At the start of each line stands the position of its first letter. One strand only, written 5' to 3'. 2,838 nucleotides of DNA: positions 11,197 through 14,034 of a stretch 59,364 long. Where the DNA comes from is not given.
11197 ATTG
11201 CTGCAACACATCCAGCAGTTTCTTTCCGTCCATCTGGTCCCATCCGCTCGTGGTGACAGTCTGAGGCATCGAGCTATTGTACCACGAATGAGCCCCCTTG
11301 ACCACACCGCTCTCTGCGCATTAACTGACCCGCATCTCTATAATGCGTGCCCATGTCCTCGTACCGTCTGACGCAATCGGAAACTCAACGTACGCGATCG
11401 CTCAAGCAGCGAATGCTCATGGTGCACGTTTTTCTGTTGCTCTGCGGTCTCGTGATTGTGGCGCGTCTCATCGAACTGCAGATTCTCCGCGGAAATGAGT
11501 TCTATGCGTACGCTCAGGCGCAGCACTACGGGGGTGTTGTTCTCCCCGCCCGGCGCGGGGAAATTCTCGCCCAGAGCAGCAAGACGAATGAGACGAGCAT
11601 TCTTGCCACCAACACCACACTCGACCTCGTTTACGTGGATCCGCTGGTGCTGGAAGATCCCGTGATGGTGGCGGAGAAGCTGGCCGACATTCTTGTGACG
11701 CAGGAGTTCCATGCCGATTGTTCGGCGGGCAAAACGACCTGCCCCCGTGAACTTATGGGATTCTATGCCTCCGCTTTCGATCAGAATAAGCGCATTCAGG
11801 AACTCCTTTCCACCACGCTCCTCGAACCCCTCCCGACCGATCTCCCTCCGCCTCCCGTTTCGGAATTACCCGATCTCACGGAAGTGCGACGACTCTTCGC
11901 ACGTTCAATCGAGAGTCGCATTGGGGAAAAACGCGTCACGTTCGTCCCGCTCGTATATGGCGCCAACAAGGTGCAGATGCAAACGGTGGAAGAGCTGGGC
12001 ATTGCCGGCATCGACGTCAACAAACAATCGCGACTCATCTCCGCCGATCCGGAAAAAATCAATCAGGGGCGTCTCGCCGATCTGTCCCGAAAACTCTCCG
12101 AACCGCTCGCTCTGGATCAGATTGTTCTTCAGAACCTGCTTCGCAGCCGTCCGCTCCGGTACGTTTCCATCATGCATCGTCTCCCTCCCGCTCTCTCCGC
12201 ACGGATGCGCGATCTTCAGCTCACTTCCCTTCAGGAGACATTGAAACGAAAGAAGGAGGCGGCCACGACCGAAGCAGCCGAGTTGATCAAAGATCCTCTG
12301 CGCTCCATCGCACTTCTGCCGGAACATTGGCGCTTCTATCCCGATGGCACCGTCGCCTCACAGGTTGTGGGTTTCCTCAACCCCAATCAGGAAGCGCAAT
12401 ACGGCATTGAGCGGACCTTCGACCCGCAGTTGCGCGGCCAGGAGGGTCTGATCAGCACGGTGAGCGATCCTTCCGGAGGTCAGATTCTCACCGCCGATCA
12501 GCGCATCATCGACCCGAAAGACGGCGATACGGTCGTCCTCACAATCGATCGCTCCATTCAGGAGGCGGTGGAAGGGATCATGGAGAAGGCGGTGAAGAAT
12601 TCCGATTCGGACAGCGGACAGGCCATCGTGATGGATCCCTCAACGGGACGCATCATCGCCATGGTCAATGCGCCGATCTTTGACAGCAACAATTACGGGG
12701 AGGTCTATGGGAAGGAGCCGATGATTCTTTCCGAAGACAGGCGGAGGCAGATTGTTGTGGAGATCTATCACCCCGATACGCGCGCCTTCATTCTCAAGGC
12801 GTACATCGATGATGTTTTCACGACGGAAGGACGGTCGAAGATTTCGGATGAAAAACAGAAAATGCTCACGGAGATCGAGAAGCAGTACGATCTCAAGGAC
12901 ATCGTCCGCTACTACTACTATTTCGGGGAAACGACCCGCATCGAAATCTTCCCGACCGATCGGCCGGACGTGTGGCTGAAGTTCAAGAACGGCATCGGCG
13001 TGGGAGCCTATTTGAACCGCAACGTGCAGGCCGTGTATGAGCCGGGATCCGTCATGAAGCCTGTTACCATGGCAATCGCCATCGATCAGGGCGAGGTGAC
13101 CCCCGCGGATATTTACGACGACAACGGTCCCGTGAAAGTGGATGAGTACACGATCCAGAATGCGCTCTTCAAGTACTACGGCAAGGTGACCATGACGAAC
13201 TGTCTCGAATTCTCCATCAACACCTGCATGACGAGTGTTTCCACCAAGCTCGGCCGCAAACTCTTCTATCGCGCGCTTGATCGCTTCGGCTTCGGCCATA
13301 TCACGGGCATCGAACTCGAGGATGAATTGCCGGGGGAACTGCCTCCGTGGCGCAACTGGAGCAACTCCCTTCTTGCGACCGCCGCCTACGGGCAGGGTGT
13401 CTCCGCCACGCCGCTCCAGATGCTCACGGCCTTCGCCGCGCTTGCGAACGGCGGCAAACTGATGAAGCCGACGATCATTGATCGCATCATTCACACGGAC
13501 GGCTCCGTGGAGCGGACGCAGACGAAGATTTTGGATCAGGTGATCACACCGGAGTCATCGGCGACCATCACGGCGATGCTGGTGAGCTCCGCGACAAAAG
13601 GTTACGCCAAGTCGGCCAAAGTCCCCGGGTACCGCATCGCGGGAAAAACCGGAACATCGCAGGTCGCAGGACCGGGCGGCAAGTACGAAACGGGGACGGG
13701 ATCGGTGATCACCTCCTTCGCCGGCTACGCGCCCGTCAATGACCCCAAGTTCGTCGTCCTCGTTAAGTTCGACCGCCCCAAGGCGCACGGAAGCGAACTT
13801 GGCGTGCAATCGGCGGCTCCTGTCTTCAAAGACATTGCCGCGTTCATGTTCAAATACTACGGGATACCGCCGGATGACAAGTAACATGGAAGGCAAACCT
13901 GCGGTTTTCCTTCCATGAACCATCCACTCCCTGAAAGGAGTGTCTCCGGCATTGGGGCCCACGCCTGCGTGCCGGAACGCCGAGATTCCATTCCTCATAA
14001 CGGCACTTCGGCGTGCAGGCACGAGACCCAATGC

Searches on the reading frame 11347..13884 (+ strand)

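Call 18: search_protein_families(library=pfam, proteins=[window:11347-13884:+])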
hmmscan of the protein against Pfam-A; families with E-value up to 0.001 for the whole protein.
window:11347-13884:+ (845 aa): 2 families
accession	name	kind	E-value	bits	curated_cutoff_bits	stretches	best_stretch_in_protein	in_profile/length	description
PF00905.27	Transpeptidase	-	2.2e-69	234.4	22.1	1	545-831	29-298/299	Penicillin binding protein transpeptidase domain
PF03717.20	PBP_dimer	-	3.5e-07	31.3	24.4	1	67-380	3-176/180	Penicillin-binding Protein dimerisation domain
